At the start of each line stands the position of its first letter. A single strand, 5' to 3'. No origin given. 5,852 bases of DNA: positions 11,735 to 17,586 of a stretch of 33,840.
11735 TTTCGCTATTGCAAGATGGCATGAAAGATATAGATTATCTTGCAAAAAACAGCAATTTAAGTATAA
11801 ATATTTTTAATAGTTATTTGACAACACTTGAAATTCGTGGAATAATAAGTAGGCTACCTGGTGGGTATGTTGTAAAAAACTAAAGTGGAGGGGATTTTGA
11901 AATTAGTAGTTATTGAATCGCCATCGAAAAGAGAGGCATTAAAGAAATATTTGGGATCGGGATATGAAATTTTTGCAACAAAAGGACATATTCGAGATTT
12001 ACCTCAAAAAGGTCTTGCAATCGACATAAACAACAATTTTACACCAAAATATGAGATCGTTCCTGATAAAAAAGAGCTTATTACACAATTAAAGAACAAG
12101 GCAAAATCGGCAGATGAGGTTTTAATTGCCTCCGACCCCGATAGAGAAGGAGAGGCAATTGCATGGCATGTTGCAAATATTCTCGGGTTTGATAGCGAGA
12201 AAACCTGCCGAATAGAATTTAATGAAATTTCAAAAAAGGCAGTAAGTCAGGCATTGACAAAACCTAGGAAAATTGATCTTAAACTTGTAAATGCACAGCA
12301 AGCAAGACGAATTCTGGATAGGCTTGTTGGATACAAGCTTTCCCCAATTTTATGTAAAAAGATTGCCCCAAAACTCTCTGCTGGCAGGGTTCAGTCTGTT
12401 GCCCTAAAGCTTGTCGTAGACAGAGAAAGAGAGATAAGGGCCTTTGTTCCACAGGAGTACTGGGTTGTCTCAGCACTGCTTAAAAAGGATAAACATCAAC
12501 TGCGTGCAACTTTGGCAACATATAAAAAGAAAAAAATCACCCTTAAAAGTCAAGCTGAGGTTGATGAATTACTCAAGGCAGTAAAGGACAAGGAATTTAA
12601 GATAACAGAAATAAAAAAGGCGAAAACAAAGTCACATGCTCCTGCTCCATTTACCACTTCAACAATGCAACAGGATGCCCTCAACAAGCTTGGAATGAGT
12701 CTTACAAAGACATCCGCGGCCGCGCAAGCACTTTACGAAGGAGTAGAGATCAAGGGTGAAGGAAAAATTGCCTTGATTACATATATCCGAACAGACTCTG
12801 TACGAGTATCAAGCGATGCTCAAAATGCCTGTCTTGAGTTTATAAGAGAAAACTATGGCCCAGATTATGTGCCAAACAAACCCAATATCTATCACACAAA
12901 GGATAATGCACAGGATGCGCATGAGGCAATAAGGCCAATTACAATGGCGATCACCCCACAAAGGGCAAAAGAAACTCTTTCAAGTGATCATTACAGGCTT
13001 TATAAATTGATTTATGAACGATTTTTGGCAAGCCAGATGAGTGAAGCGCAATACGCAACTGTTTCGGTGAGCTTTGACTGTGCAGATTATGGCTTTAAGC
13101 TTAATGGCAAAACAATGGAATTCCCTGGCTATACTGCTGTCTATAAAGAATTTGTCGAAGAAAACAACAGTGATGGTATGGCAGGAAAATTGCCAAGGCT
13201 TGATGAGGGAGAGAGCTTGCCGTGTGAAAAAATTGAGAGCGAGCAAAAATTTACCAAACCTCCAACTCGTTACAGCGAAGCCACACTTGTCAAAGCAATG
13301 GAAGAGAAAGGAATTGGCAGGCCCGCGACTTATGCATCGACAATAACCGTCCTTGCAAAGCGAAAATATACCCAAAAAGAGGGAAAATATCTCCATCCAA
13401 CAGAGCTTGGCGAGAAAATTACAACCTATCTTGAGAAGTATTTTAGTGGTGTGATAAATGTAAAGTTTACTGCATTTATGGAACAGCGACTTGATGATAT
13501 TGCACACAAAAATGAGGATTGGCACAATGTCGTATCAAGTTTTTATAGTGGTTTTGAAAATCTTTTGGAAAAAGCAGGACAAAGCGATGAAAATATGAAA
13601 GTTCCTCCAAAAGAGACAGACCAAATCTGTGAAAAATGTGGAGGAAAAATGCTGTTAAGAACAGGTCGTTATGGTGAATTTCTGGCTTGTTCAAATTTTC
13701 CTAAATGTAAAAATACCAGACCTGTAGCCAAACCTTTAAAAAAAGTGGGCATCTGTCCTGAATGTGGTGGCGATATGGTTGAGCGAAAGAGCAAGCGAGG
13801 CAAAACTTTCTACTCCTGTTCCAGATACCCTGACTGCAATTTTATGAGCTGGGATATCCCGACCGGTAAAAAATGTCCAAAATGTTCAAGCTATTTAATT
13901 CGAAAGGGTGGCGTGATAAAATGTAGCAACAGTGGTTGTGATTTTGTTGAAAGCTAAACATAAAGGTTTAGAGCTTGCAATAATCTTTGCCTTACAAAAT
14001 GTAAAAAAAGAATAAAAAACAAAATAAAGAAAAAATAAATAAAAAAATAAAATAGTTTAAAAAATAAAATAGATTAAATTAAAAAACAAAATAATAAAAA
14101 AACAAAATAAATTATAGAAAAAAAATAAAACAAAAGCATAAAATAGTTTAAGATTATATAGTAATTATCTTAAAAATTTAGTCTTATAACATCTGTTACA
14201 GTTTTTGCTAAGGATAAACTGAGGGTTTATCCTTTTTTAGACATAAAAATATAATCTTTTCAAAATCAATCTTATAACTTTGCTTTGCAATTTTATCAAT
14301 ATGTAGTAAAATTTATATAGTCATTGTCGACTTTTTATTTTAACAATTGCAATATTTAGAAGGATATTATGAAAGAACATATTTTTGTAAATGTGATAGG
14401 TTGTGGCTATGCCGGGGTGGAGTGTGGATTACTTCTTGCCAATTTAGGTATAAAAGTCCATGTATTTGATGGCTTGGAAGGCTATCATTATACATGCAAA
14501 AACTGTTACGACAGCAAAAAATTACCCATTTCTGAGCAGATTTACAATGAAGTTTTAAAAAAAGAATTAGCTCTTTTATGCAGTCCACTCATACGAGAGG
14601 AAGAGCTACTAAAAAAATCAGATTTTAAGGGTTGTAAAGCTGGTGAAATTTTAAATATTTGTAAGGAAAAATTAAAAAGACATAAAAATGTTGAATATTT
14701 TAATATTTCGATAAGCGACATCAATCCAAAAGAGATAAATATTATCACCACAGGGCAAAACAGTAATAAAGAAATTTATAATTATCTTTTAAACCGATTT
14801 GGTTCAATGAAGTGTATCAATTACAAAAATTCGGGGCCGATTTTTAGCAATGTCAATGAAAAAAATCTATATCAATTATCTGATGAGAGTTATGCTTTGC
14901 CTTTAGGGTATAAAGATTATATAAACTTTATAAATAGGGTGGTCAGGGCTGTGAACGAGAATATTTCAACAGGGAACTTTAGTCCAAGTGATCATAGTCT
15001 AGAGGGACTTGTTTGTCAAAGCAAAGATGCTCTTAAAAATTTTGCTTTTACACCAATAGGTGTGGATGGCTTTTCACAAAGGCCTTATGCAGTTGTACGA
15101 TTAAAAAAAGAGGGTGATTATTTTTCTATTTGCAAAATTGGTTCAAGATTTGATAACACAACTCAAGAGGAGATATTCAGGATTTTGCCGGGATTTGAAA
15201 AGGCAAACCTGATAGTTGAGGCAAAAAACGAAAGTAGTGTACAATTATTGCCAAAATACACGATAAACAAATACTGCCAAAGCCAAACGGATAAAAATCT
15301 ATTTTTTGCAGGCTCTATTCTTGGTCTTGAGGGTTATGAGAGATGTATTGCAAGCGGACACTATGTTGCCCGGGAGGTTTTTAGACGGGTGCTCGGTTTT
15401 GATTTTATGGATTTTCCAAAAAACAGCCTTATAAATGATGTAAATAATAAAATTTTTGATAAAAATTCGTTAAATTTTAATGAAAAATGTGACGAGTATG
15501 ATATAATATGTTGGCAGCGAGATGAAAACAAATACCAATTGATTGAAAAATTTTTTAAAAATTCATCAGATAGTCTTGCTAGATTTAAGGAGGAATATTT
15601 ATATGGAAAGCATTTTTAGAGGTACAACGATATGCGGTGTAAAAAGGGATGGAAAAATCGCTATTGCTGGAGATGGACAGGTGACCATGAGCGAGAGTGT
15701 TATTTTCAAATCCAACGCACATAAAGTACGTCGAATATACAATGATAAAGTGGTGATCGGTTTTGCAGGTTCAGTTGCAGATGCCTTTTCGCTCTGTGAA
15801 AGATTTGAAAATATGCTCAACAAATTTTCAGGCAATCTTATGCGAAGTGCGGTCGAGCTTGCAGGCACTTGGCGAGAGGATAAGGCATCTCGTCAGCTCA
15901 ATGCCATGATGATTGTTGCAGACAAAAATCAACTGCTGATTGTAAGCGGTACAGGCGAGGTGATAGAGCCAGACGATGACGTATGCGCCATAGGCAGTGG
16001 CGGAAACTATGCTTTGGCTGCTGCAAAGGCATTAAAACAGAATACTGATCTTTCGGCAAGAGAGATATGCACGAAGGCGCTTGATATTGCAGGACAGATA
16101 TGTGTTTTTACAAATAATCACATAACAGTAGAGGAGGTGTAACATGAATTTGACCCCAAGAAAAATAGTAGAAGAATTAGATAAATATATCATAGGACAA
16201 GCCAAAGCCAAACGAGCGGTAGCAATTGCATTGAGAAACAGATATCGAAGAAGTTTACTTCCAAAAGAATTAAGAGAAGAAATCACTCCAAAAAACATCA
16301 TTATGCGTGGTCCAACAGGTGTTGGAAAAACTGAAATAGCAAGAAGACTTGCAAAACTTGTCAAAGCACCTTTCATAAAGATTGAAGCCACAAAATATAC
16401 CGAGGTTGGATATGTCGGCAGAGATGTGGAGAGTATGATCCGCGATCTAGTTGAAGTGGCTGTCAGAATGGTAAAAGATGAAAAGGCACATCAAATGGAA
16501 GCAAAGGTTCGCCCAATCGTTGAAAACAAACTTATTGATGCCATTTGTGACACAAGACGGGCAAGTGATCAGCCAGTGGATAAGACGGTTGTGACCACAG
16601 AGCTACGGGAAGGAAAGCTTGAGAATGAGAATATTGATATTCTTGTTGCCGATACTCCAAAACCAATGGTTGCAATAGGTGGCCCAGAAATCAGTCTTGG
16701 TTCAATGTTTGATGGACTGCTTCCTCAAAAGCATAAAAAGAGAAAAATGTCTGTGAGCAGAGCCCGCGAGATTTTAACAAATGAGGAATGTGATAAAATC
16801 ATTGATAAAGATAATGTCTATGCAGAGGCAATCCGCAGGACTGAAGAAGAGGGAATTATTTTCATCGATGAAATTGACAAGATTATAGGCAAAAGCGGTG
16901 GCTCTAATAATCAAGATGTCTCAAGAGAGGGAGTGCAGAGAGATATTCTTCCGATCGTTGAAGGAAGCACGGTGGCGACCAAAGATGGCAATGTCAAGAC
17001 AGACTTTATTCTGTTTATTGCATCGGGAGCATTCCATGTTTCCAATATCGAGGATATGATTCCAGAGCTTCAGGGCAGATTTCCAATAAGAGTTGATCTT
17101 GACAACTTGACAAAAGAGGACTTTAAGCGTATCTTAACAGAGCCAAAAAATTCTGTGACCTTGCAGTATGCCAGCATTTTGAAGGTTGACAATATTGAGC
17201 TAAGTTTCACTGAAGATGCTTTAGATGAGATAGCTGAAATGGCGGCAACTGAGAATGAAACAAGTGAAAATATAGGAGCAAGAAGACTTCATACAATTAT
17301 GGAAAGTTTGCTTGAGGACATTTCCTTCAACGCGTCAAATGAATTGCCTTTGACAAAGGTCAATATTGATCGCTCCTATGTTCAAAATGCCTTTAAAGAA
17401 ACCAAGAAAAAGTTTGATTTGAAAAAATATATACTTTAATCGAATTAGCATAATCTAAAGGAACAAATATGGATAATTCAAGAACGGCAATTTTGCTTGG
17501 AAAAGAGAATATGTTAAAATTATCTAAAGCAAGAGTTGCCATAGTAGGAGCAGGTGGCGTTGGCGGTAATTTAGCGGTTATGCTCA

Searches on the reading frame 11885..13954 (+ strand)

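Call 20: search_protein_families(library=pfam, proteins=[window:11885-13954:+], max_evalue=0.001)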
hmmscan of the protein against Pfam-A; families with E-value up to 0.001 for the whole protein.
window:11885-13954:+ (690 aa): 3 families
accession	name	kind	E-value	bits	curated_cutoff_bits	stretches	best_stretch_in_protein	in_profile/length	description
PF01131.25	Topoisom_bac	-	1.4e-124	416.7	35.1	1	130-550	2-410/411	DNA topoisomerase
PF01396.24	Zn_ribbon_Top1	-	1.2e-31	108.6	32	2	580-615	2-37/39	Topoisomerase DNA binding C4 zinc finger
PF01751.28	Toprim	-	2.3e-22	79.4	23.1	1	6-115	1-96/96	Toprim domain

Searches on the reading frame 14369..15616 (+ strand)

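Call 20: search_protein_families(library=pfam, proteins=[window:14369-15616:+], max_evalue=0.001)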
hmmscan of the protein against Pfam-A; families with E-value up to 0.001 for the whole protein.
window:14369-15616:+ (416 aa): 1 family
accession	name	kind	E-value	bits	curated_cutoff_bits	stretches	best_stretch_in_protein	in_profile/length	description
PF01134.28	GIDA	-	1.6e-19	70.7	22.1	1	232-343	276-389/391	Glucose inhibited division protein A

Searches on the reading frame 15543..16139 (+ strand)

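Call 20: search_protein_families(library=pfam, proteins=[window:15543-16139:+], max_evalue=0.001)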
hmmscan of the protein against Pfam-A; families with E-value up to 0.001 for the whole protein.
window:15543-16139:+ (199 aa): 1 family
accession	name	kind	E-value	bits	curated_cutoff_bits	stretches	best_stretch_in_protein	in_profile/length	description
PF00227.31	Proteasome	-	1.7e-29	103.2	22.4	1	25-198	2-188/189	Proteasome subunit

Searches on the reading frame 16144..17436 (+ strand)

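Call 20: search_protein_families(library=pfam, proteins=[window:16144-17436:+], max_evalue=0.001)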
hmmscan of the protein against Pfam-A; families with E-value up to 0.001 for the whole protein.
window:16144-17436:+ (431 aa): 8 families
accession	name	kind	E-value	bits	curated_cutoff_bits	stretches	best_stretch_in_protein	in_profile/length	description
PF07724.20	AAA_2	-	1.6e-31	110.1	27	2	196-316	28-166/166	AAA domain (Cdc48 subfamily)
PF00004.35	AAA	-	6.1e-14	53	21.2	2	228-319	48-129/131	ATPase family associated with various cellular activities (AAA)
PF07728.20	AAA_5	-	1.3e-06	28.9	22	1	51-87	1-38/139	AAA domain (dynein-related subfamily)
PF10431.15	ClpB_D2-small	-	6.1e-05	23.4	21.9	1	322-392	1-62/81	C-terminal, D2-small domain, of ClpB protein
PF13401.12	AAA_22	-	0.0003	21.6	27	0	51-96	7-55/130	AAA domain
PF05496.18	RuvB_N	-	0.0005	20.3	27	0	12-129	6-107/159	Holliday junction DNA helicase RuvB P-loop domain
PF01078.27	Mg_chelatase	-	0.00055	19.8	20.3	0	50-82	23-54/207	Magnesium chelatase, subunit ChlI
PF03266.21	NTPase_1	-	0.00091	19.6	23.9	0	51-104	1-54/168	NTPase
